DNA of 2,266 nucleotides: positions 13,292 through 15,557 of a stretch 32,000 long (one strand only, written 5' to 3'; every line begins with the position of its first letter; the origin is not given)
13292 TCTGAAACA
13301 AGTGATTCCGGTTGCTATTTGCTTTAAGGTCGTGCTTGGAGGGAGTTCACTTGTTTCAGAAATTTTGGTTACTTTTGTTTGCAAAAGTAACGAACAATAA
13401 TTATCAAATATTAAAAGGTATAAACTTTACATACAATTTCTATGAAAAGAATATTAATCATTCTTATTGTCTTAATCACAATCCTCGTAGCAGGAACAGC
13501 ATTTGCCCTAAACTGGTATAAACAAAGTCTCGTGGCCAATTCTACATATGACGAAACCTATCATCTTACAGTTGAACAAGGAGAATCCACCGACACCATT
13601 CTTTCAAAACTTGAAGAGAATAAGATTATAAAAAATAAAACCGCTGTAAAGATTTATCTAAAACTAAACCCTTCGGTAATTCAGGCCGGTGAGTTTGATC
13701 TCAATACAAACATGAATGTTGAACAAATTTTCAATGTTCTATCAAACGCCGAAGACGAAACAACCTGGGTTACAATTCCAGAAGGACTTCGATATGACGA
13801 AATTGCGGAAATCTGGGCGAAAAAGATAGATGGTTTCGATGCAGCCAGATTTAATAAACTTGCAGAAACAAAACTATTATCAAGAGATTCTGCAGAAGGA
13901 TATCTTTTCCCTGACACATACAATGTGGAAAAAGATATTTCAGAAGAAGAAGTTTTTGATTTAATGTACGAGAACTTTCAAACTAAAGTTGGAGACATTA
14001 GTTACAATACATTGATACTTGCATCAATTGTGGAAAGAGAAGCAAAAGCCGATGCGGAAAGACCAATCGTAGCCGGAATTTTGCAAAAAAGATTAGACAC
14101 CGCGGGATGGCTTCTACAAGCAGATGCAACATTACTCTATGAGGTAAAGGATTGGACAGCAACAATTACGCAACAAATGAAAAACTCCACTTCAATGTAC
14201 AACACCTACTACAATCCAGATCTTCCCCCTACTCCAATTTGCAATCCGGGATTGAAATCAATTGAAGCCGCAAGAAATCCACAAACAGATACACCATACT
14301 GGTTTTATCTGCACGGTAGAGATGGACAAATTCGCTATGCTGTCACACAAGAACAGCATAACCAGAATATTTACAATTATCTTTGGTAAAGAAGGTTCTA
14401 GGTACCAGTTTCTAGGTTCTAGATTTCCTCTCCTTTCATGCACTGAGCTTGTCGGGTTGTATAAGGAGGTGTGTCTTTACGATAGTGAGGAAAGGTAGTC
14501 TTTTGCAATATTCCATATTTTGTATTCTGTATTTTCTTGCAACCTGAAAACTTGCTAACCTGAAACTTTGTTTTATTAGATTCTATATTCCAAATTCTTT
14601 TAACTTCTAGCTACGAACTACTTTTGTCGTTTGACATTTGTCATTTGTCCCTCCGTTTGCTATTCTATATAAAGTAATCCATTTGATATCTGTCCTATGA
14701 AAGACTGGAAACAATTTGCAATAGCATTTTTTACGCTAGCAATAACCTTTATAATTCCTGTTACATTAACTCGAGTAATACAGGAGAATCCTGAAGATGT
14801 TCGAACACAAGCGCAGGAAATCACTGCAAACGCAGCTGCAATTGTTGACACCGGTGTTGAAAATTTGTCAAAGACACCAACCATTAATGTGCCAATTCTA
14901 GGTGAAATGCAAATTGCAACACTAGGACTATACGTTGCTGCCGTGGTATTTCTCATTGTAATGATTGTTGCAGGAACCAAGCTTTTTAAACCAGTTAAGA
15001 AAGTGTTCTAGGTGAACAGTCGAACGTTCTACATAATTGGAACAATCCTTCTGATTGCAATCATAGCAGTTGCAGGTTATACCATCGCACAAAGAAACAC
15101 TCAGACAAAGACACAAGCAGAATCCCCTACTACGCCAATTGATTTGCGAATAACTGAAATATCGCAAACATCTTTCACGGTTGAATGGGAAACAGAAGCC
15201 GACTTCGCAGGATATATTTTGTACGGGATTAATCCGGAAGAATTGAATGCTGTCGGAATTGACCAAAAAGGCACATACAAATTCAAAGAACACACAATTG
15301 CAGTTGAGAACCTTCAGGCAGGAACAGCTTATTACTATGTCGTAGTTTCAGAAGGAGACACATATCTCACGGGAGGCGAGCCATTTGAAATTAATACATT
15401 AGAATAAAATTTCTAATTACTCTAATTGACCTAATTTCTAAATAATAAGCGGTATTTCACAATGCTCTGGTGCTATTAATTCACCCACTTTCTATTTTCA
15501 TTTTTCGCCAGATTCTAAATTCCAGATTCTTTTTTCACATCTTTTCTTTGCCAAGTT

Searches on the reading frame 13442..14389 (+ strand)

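Call 10: search_protein_families(library=pfam, proteins=[window:13442-14389:+], max_evalue=0.01)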
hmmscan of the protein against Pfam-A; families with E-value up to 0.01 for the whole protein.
window:13442-14389:+ (315 aa): 3 families
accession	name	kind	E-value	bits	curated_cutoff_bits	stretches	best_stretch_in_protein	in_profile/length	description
PF02618.21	YceG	-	1.3e-71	241.7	32.4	1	42-310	1-273/275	YceG-like family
PF11337.13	DUF3139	-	3.4e-05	24.8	27.3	1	1-79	1-79/83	Protein of unknown function (DUF3139)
PF01917.21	Arch_flagellin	-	0.0044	17.8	29.5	0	8-77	8-77/162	Archaebacterial flagellin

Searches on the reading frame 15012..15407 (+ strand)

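Call 10: search_protein_families(library=pfam, proteins=[window:15012-15407:+], max_evalue=0.01)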
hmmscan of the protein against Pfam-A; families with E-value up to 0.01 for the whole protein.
window:15012-15407:+ (131 aa): 2 families
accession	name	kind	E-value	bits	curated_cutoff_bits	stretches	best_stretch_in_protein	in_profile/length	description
PF16656.11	Pur_ac_phosph_N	-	2.8e-09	37.9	30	1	43-116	4-83/93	Purple acid Phosphatase, N-terminal domain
PF00041.27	fn3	-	1.8e-06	28.5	25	1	42-113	3-68/84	Fibronectin type III domain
